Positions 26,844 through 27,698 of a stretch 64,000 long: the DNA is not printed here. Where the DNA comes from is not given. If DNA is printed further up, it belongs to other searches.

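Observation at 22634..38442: tRNA-Gln integration hotspot with at least seven stacked att remnants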

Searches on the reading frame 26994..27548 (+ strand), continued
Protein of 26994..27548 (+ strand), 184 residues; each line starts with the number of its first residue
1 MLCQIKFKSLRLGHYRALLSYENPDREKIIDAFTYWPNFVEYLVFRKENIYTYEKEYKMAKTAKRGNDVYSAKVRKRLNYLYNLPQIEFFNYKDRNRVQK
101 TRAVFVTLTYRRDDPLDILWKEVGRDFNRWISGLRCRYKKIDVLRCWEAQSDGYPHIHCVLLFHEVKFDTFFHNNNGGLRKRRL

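Call 59: search_protein_families(library=phrogs, max_evalue=0.1, proteins=[L020:11645-12793:+, L020:9706-10578:+, P0002])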
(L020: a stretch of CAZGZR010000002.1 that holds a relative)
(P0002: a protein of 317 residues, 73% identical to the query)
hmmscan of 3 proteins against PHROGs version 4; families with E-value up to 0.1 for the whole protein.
L020:11645-12793:+ (382 aa): 8 families
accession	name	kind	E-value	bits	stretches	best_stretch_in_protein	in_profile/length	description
phrog_216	-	integration and excision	5.8e-27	95.6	1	180-344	55-232/301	integrase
phrog_1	-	integration and excision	4.8e-26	93.2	1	93-346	169-445/611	integrase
phrog_7269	-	integration and excision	3.2e-06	28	1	294-341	27-74/89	integrase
phrog_7685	-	integration and excision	9.3e-05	23.1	1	273-346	159-233/240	integrase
phrog_5830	-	integration and excision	0.0027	18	1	182-274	113-208/318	integrase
phrog_10320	-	unknown function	0.0068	17.6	1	271-334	19-78/89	-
phrog_22311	-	unknown function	0.019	15.7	1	189-255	10-65/75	-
phrog_31584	-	unknown function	0.078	14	0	54-115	27-88/90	-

L020:9706-10578:+ (290 aa): 0 families

P0002 (317 aa): 4 families
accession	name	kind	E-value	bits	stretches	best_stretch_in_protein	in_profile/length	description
phrog_3419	-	DNA, RNA and nucleotide metabolism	0.0026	18.4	1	29-160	37-160/289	rolling circle DNA replication initiation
phrog_942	-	DNA, RNA and nucleotide metabolism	0.0063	16.9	1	100-214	118-237/501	replication initiation protein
phrog_3679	-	unknown function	0.038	15.2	1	183-212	57-86/88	-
phrog_28027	-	unknown function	0.09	13.8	0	185-214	48-77/77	-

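Call 63: search_protein_families(library=pfam, max_evalue=0.01, proteins=[L029:13981-15702:+, L029:10961-11608:+, L029:11605-12105:+, L029:12093-12524:+, L029:13311-13757:-])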
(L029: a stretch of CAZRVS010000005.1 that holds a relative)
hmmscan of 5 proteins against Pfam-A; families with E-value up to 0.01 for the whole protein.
L029:13981-15702:+ (573 aa): 3 families
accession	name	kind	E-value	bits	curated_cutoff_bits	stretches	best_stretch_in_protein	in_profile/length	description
PF00589.27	Phage_integrase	-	4.4e-10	40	27.1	1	297-480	5-157/172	Phage integrase family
PF16795.10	Phage_integr_3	-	0.00039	20.8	27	0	444-480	100-135/161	Archaeal phage integrase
PF13495.12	Phage_int_SAM_4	-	0.0036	18.1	27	0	195-272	10-76/85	Phage integrase, N-terminal SAM-like domain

L029:10961-11608:+ (215 aa): 1 family
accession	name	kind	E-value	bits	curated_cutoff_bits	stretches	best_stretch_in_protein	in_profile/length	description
PF15830.10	DUF4712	-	0.0064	16.6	27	1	143-209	110-174/254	Domain of unknown function (DUF4712)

L029:11605-12105:+ (166 aa): 0 families

L029:12093-12524:+ (143 aa): 1 family
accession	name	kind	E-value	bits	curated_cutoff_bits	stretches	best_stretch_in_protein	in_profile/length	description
PF13975.11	gag-asp_proteas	-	0.0026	18.7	28.2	1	60-127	25-92/92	gag-polyprotein putative aspartyl protease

L029:13311-13757:- (148 aa): 0 families
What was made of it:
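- Closest known: SSV-type. Same: The L029-type integrase gives a weak hit to Pfam Phage_integr_3 'Archaeal phage integrase' (call 63).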

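Call 71: search_dna_similar(query=P0002, collection=plasmids, mode=protein, max_evalue=0.001, max_rows=15)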
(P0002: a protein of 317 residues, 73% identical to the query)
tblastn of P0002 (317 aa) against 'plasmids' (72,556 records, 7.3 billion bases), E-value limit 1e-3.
Records with a match: 1; places in all: 1; records where one place covers at least 80% of the query: 0.
Best place of each record, by identity: <60% 1.
By first word of the organism name: Latilactobacillus 1.
By predicted mobility (MOB-suite, as given by PLSDB): non-mobilizable 1.
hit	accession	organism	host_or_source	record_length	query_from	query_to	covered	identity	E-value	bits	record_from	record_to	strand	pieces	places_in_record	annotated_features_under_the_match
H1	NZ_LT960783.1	Latilactobacillus sakei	French dry-type pork sausage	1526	102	215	36%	25.6%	5e-5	52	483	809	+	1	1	hypothetical protein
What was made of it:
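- Closest known: pC194/pUB110- and phiX174-type rolling-circle replicons. Different: Identity to any catalogued plasmid Rep is at most 26% (call 71).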

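Call 72: find_related_loci(query=A1, collection=viral_contigs, flank=10000)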
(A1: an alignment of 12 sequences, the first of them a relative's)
Query A1 (317 aa) in viral_contigs; peptide patterns used: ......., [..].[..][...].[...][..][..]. (x = any residue, [..] = any of these).
35 stretches matched a pattern, but none encodes a relative of the query by tblastn (E <= 1e-3).
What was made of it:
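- Closest known: Tandem arrays of tyrosine-recombinase elements at archaeal tRNA genes. Different: The replicon is a very small HUH-Rep rolling-circle plasmid of a family with no relative in PLSDB or IMG/VR (calls 71, 72).
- Tried and rejected: IMG/VR has no relatives, and PLSDB has one 26% match (calls 71, 72).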

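Call 73: find_encoding_contigs(protein=P0035, flank=10000, max_places=4)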
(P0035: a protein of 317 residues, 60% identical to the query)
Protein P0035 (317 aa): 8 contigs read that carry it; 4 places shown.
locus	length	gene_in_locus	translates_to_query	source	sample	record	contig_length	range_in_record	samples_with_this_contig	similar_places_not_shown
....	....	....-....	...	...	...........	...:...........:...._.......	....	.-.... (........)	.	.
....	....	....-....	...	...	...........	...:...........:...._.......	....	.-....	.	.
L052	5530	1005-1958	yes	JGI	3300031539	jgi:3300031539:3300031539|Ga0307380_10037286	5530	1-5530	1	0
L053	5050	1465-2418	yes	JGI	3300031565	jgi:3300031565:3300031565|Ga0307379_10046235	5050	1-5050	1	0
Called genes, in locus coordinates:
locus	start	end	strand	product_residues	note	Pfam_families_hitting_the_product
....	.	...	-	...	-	?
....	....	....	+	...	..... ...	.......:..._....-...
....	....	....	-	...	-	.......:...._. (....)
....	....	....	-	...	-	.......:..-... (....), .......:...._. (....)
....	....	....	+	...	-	-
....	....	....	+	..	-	-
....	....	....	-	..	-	-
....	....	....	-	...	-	?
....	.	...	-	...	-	?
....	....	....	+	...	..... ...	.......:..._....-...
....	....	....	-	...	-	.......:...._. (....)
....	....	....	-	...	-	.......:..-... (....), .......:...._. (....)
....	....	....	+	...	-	-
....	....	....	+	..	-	-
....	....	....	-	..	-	-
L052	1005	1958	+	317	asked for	PF23343:REP_ORF2-G2P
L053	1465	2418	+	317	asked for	PF23343:REP_ORF2-G2P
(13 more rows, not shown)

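Call 74: find_encoding_contigs(protein=P0031, flank=10000, max_places=3)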
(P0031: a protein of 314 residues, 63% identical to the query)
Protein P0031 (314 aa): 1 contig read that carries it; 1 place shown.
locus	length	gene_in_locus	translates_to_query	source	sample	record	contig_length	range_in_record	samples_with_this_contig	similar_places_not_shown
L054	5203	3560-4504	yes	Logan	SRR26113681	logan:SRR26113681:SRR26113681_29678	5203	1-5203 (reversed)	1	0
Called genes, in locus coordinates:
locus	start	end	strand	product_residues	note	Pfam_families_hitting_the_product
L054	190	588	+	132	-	-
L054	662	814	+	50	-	-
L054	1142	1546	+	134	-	-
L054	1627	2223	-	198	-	-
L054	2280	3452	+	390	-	PF00589:Phage_integrase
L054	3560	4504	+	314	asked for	PF23343:REP_ORF2-G2P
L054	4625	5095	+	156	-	-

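Call 77: find_encoding_contigs(protein=P0026, flank=10000, max_places=2)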
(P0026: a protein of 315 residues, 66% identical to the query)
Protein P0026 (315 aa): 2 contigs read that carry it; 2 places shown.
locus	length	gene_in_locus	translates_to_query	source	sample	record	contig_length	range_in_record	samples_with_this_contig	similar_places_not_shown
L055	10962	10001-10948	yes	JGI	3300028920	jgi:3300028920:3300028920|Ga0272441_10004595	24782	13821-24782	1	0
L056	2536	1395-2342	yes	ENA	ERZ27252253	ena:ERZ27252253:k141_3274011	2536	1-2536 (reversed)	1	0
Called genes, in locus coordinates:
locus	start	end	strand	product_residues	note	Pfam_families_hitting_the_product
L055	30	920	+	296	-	PF13353:Fer4_12 (weak), PF00037:Fer4 (weak), PF14697:Fer4_21 (weak), PF12837:Fer4_6 (weak), PF12838:Fer4_7, PF13187:Fer4_9 (weak), PF13237:Fer4_10 (weak), PF04055:Radical_SAM, +4 more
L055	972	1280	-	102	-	-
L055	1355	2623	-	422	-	PF12832:MFS_1_like (weak), PF07690:MFS_1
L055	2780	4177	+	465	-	PF02347:GDC-P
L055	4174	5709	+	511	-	PF21478:GcvP2_C (weak)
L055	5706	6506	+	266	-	PF00106:adh_short, PF08659:KR, PF23441:SDR (weak), PF13561:adh_short_C2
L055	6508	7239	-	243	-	PF01636:APH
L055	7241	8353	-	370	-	PF01513:NAD_kinase, PF00781:DAGK_cat (weak), PF20143:NAD_kinase_C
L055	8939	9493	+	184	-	PF05598:DUF772, PF01609:DDE_Tnp_1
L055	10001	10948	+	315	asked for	PF23343:REP_ORF2-G2P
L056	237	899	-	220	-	-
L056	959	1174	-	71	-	-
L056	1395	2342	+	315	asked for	PF23343:REP_ORF2-G2P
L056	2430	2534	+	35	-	?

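Call 78: find_encoding_contigs(protein=P0016, flank=10000, max_places=2)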
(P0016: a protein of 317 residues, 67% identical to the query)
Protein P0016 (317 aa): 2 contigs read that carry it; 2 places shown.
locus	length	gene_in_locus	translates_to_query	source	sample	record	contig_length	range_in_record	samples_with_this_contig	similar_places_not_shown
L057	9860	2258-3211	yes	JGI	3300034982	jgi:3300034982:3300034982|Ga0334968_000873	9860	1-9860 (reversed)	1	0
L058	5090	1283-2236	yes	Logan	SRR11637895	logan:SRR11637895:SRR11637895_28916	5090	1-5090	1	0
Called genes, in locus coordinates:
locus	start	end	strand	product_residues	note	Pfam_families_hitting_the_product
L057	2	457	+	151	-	?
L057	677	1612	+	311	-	PF04909:Amidohydro_2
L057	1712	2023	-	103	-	-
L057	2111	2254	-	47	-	-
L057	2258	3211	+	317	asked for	PF23343:REP_ORF2-G2P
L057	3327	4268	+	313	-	-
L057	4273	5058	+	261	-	-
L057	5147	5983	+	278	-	-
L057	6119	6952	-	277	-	PF13365:Trypsin_2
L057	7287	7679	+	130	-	-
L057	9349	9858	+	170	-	?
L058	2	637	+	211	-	?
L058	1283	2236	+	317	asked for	PF23343:REP_ORF2-G2P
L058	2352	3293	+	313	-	-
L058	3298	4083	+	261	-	-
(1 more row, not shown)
